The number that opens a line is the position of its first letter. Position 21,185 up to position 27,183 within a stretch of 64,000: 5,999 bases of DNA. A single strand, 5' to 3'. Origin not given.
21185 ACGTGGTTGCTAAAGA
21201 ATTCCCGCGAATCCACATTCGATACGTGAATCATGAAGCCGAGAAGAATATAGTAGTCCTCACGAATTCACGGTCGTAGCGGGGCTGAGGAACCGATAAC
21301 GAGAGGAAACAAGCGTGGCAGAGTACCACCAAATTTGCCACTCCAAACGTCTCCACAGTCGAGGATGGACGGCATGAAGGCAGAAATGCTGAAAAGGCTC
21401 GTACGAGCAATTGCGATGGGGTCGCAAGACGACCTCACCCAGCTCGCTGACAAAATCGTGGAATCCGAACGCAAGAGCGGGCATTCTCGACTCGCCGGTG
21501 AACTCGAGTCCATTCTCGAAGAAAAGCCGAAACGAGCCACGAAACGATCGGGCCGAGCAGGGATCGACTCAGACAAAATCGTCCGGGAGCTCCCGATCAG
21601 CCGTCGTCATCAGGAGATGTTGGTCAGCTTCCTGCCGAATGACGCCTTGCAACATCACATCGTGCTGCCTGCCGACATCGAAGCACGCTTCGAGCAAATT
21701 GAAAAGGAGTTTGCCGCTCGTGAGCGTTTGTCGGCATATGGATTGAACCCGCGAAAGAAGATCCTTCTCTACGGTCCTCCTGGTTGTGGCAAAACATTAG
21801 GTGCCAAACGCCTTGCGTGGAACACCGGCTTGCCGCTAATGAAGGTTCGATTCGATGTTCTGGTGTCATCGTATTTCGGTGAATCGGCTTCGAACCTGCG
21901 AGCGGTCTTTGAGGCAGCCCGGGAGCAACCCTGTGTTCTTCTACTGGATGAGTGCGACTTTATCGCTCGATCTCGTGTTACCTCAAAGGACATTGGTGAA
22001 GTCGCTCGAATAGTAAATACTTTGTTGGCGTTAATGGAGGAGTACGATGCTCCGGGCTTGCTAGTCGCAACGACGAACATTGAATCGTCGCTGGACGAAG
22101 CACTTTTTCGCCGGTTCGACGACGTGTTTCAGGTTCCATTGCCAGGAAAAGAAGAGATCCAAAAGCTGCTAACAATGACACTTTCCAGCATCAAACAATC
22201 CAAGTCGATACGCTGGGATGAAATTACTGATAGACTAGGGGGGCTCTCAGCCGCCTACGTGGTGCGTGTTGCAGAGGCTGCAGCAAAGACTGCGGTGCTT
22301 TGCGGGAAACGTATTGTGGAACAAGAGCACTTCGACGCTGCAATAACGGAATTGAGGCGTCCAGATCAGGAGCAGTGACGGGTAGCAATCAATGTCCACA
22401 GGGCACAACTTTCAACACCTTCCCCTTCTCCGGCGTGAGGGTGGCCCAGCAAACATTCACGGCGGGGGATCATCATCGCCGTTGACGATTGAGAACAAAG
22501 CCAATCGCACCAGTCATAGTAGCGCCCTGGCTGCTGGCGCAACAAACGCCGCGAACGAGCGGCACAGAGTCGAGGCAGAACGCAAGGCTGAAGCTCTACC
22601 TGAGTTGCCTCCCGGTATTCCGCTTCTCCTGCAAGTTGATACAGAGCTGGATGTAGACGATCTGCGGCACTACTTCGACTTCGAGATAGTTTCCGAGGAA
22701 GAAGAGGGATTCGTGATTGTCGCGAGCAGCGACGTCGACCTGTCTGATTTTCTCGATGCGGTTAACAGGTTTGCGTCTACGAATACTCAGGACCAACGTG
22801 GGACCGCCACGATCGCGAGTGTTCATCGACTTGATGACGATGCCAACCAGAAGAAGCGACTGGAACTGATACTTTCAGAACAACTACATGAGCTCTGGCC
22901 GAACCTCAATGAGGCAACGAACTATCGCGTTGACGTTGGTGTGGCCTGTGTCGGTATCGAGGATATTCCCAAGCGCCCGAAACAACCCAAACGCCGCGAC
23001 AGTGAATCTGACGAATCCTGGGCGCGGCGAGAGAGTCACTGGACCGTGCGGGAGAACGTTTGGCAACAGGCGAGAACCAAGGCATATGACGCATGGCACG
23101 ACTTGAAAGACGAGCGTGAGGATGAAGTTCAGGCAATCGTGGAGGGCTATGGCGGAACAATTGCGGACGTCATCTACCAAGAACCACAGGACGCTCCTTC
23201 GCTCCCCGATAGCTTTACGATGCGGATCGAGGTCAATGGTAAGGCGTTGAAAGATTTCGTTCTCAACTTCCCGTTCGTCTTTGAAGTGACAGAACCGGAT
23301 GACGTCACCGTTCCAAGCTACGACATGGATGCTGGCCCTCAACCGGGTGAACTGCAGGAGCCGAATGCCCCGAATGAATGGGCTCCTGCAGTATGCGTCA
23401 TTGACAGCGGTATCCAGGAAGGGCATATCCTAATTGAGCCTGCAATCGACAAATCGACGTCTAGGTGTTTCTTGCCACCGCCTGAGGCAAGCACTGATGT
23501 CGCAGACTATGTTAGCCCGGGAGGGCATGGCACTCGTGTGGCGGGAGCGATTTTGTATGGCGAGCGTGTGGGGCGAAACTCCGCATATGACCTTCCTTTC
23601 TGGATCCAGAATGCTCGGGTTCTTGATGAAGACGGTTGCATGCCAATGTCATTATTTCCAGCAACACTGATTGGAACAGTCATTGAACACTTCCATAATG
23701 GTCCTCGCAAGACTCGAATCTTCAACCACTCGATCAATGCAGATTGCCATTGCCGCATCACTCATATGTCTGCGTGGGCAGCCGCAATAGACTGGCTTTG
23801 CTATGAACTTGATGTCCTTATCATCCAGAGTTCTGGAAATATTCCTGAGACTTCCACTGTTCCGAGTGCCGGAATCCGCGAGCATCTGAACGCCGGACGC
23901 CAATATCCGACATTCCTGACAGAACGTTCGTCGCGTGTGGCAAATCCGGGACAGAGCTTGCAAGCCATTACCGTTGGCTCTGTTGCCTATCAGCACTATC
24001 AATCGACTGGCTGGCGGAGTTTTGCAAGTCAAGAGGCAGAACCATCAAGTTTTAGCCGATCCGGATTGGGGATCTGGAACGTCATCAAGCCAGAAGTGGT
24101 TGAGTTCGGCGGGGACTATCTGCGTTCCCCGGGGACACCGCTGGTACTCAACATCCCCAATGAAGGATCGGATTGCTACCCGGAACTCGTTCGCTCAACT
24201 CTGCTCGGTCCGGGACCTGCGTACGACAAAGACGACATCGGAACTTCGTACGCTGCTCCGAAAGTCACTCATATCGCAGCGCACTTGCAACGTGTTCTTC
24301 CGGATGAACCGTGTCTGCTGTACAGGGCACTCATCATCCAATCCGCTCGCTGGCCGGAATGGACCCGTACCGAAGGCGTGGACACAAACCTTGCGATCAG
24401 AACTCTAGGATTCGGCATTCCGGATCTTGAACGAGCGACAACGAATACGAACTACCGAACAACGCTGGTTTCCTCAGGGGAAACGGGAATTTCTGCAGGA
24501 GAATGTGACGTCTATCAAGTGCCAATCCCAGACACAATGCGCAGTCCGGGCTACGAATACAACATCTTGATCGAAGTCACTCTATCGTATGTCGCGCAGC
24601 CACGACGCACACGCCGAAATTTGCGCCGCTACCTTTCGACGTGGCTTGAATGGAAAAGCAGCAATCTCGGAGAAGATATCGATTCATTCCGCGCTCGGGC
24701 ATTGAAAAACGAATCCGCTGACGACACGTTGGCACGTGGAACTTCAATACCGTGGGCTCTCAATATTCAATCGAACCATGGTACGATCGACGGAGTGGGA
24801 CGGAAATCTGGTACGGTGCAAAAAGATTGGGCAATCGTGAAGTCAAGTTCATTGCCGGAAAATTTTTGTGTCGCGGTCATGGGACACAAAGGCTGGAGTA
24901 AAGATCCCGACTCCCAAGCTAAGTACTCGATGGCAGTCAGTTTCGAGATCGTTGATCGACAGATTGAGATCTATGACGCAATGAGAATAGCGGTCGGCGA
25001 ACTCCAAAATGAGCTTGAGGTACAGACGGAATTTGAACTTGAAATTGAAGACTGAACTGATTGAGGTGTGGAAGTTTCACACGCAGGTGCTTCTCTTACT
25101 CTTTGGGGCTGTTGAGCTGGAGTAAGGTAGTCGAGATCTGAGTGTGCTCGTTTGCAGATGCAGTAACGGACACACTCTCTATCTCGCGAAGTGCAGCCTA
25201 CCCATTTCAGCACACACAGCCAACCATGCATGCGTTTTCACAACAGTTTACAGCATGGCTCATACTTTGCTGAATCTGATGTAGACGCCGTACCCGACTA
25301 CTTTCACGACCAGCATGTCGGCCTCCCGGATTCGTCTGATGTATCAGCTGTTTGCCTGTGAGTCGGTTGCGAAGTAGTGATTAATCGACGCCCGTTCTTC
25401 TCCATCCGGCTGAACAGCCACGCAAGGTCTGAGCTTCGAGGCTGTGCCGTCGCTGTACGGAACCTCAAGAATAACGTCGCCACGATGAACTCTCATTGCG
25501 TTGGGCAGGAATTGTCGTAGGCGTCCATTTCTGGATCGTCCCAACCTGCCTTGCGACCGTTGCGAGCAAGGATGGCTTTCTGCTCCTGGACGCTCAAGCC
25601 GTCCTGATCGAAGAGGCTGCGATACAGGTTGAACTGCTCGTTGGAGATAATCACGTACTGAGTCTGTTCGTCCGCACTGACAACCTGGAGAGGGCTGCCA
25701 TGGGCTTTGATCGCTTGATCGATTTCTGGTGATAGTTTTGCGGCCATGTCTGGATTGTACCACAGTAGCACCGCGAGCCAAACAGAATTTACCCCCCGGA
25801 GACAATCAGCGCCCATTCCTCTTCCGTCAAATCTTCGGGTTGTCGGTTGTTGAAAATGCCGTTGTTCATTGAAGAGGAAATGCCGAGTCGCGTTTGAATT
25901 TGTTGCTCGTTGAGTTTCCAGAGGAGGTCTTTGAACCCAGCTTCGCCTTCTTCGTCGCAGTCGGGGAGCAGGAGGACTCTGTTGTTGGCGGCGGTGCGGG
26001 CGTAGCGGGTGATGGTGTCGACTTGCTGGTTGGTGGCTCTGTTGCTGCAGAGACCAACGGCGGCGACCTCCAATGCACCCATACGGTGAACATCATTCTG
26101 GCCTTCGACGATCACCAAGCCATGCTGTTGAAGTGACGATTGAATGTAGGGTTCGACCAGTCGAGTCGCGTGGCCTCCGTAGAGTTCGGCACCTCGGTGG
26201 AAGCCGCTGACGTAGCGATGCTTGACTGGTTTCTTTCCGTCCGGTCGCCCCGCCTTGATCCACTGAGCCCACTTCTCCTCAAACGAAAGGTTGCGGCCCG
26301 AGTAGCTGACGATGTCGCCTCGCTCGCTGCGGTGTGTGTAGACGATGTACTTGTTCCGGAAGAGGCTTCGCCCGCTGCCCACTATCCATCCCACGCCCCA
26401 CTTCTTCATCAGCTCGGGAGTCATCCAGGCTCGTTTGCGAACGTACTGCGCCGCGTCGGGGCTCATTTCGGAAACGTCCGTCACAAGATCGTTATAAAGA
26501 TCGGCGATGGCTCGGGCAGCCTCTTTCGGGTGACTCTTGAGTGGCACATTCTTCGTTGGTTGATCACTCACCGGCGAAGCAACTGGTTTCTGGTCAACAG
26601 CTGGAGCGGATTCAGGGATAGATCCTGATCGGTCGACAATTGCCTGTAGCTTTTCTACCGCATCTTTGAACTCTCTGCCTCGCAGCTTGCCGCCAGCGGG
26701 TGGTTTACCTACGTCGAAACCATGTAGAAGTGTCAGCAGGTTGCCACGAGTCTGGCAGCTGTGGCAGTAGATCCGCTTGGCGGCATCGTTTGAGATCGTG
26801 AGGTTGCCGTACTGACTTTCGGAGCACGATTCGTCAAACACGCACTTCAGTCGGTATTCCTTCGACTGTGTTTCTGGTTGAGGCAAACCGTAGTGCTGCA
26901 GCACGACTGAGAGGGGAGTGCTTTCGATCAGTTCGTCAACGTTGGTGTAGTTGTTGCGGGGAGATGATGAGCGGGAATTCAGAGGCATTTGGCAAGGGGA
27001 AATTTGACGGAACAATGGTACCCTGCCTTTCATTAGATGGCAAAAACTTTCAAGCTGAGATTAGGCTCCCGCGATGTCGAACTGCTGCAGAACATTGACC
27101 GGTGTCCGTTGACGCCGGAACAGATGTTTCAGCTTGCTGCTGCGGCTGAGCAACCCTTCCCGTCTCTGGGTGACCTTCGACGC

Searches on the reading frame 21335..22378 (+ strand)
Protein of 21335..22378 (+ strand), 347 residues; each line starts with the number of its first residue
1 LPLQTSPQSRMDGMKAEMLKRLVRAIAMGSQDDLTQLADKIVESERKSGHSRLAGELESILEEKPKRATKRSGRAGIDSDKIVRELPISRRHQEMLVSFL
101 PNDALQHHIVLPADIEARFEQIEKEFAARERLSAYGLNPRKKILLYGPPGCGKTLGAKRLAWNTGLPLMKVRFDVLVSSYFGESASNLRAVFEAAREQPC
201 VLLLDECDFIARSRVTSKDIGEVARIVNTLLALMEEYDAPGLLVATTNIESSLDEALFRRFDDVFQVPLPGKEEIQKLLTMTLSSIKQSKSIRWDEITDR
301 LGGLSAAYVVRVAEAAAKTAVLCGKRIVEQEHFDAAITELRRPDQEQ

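Call 51: search_protein_families(library=pfam, proteins=[window:21335-22378:+], max_evalue=0.001)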
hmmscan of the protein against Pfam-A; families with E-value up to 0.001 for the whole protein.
window:21335-22378:+ (347 aa): 3 families
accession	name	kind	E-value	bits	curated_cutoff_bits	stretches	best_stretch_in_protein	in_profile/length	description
PF00004.35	AAA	-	3.9e-31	108.7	21.2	1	143-269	1-131/131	ATPase family associated with various cellular activities (AAA)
PF13401.12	AAA_22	-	0.00021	22.1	27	0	143-161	8-26/130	AAA domain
PF13481.12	AAA_25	-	0.00063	19.9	27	0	118-157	11-50/195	AAA domain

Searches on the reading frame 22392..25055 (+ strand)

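Call 51: search_protein_families(library=pfam, proteins=[window:22392-25055:+], max_evalue=0.001)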
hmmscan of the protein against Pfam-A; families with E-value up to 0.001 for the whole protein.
window:22392-25055:+ (887 aa): 1 family
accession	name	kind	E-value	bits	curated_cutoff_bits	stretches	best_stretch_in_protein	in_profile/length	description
PF00082.27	Peptidase_S8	-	5.1e-27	95.4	21.8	1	332-660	4-274/288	Subtilase family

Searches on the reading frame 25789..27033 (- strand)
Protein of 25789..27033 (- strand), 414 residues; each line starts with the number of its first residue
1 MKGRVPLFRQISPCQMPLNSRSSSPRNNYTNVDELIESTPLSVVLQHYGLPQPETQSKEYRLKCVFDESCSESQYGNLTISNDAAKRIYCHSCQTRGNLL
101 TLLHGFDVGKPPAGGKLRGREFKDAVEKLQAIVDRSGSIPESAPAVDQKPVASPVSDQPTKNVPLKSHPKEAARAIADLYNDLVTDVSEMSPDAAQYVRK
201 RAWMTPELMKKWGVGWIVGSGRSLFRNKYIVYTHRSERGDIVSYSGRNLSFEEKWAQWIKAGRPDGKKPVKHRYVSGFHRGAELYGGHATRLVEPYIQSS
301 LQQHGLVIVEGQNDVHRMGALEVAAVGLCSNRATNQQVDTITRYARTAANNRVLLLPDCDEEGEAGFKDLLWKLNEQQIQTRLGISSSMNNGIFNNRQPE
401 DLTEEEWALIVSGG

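Call 51: search_protein_families(library=pfam, proteins=[window:25789-27033:-], max_evalue=0.001)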
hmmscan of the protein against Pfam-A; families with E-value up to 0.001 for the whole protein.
window:25789-27033:- (414 aa): 0 families

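Call 90: search_protein_families(library=phrogs, proteins=[window:25789-27033:-], max_evalue=0.01)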
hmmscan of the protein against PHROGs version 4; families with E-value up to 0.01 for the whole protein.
window:25789-27033:- (414 aa): 3 families
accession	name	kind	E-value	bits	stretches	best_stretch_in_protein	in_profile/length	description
phrog_47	-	DNA, RNA and nucleotide metabolism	2.4e-09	37.3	1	44-345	34-274/947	DNA primase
phrog_6444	-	DNA, RNA and nucleotide metabolism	5.5e-07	29.8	0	278-346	240-303/577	DNA primase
phrog_360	-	DNA, RNA and nucleotide metabolism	0.0029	18.7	1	38-105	5-70/133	DNA primase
